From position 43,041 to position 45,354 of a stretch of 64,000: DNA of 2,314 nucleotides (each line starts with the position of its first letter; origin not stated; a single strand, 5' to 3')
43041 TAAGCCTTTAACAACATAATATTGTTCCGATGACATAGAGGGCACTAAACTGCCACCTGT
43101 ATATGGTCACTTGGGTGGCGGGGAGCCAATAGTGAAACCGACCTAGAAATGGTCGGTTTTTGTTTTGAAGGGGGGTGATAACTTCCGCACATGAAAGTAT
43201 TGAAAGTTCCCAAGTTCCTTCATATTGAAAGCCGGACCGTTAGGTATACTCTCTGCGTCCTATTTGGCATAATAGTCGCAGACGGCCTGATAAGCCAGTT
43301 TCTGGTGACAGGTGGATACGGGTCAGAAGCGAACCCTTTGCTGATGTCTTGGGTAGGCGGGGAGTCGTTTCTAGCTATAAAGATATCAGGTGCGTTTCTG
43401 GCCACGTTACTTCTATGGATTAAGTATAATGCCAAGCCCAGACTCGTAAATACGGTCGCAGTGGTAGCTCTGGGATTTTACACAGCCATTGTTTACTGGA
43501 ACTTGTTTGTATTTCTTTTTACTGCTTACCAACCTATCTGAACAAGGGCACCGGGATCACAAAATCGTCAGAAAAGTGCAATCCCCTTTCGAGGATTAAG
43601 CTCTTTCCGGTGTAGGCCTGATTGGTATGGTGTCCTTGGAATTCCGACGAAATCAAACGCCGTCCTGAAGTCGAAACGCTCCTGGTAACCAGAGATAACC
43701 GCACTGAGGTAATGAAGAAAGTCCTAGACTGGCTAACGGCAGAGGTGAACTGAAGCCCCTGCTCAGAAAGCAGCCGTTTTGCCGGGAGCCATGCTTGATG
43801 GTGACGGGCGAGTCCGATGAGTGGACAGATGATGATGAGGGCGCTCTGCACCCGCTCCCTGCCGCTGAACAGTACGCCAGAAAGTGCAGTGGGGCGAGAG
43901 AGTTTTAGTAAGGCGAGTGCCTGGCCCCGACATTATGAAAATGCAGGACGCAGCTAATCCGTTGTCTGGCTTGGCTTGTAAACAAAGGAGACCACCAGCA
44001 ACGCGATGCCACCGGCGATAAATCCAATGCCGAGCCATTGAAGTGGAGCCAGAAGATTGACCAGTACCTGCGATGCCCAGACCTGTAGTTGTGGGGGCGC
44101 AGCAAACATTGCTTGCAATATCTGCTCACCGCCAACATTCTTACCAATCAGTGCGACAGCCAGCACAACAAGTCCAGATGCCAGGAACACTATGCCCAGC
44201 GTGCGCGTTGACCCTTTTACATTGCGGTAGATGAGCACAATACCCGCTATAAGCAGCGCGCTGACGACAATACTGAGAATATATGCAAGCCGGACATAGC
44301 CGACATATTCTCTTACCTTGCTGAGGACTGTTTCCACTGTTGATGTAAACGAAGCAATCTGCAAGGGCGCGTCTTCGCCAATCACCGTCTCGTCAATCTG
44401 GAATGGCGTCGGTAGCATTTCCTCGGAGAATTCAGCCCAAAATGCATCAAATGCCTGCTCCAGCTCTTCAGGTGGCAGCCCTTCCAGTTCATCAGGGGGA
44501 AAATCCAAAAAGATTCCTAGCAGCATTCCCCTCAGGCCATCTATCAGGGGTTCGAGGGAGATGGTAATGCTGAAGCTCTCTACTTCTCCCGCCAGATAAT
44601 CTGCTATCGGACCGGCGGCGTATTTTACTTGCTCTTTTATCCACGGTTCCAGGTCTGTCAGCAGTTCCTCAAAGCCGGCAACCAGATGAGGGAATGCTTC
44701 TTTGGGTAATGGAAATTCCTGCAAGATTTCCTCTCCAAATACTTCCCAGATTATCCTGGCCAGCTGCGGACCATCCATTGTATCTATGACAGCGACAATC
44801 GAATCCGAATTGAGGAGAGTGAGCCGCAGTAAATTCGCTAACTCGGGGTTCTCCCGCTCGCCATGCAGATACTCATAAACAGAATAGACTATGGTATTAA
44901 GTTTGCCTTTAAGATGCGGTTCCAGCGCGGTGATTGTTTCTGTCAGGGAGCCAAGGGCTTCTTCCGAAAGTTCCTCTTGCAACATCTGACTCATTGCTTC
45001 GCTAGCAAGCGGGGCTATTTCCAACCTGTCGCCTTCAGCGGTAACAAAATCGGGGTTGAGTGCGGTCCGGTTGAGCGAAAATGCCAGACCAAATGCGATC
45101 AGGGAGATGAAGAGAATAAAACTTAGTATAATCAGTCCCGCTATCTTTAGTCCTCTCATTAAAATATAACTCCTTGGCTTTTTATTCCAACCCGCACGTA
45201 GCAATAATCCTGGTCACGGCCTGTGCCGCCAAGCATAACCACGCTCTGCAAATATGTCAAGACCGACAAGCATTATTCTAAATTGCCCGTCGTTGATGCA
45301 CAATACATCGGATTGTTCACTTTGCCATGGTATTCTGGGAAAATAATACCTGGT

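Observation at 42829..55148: Cassette-like accessory island partitioned by recurring tRNA-3'-end-like scars, with no recombinase in sight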

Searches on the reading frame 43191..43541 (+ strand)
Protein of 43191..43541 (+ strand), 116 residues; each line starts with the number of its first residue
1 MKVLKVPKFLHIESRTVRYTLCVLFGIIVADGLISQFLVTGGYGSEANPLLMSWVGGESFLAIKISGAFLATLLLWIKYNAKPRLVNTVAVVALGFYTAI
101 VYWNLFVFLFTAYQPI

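Call 14: search_protein_families(library=pfam, proteins=[window:43191-43541:+], max_evalue=0.01)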
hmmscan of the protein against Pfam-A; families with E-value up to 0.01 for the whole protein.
window:43191-43541:+ (116 aa): 1 family
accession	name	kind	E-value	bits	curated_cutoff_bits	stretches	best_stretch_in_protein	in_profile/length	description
PF18902.5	DUF5658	-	4.7e-11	43.7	25.2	1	28-105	4-82/82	Domain of unknown function (DUF5658)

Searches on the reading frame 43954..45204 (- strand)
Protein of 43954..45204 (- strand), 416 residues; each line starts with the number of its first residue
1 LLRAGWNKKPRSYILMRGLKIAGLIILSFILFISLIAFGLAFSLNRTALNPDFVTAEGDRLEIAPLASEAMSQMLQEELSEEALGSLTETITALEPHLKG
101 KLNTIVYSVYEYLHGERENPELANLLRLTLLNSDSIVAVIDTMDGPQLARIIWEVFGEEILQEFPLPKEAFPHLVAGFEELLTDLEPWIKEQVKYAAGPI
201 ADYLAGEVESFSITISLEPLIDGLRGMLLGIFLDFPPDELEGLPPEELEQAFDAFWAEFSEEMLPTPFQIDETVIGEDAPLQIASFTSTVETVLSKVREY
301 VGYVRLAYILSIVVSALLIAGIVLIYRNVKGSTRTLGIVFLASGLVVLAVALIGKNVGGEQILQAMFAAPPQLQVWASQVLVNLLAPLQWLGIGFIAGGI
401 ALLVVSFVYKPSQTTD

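Call 14: search_protein_families(library=pfam, proteins=[window:43954-45204:-], max_evalue=0.01)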
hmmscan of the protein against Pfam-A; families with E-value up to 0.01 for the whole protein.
window:43954-45204:- (416 aa): 0 families

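Call 95: search_protein_families(library=padloc, proteins=[window:43954-45204:-], max_evalue=0.001)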
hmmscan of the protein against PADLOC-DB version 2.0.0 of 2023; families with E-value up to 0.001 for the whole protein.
window:43954-45204:- (416 aa): 0 families
